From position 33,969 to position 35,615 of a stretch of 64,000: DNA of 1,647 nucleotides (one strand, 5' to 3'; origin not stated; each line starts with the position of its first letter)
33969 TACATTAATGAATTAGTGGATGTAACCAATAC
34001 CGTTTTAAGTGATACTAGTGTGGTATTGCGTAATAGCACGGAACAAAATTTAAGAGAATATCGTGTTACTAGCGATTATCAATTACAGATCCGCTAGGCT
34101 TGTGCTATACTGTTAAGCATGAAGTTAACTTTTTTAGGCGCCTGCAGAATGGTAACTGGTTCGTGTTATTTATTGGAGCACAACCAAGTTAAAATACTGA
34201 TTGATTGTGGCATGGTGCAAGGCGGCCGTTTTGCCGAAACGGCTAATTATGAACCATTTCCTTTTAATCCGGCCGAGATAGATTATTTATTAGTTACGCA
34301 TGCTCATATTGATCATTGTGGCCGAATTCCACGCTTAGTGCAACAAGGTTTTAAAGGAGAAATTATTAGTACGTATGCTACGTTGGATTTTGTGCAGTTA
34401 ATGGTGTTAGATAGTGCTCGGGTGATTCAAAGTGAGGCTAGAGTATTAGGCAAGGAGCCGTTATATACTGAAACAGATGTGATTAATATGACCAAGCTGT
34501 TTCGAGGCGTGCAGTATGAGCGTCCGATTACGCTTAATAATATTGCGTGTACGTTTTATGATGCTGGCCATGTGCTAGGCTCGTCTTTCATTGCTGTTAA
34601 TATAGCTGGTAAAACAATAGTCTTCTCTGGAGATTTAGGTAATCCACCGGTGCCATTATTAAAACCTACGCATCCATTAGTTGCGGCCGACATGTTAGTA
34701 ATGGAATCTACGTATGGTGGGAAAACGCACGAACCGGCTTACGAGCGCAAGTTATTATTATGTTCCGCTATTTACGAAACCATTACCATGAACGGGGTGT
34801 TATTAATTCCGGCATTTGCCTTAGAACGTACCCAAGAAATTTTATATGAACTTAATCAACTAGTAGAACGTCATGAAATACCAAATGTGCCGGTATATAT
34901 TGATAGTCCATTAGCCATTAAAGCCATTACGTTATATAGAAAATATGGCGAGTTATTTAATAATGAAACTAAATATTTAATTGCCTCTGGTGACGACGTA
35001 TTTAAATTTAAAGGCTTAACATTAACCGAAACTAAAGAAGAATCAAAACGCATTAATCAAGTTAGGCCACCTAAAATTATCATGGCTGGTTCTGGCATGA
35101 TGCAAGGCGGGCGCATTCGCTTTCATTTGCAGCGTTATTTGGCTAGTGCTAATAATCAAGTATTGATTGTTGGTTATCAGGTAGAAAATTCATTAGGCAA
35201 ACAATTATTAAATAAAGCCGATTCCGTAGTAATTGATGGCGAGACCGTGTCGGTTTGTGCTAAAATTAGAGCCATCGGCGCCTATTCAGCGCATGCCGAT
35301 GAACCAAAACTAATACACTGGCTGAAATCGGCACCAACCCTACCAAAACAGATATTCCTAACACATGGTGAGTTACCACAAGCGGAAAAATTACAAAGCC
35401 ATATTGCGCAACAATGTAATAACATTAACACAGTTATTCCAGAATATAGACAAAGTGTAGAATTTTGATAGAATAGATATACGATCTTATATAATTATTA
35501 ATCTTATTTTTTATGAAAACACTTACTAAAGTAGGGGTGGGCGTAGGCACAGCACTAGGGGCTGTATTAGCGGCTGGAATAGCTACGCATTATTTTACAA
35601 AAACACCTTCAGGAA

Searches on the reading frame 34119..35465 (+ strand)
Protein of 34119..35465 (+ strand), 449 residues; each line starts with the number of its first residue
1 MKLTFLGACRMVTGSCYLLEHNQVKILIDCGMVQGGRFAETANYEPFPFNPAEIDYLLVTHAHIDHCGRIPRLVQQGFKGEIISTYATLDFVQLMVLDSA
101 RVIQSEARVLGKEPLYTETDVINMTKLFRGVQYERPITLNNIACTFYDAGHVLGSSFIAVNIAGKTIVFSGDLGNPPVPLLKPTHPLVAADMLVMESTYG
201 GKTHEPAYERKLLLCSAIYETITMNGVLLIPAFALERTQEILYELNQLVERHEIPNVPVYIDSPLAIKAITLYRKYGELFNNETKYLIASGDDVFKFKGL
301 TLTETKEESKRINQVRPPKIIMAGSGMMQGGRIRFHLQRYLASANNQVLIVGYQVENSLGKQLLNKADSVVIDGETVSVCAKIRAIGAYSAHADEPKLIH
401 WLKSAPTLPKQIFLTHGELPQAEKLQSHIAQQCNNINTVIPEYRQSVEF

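Call 75: search_protein_families(library=pfam, proteins=[window:34119-35465:+], max_evalue=0.00001)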
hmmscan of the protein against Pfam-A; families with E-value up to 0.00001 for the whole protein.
window:34119-35465:+ (449 aa): 5 families
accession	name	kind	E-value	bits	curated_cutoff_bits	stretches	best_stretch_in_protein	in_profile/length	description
PF10996.14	Beta-Casp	-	5.8e-38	130.5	27.7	1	238-363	1-120/120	Beta-Casp domain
PF00753.33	Lactamase_B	-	1.8e-13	51.3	22.7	1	14-177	6-154/196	Metallo-beta-lactamase superfamily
PF16661.11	Lactamase_B_6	-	4e-10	39.8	27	1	18-169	1-158/193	Metallo-beta-lactamase superfamily domain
PF07521.17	RMMBL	-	1.7e-09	37.9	21.6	1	377-441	2-63/63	Zn-dependent metallo-hydrolase RNA specificity domain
PF12706.13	Lactamase_B_2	-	2.6e-08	34.1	27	1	26-177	3-147/200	Beta-lactamase superfamily domain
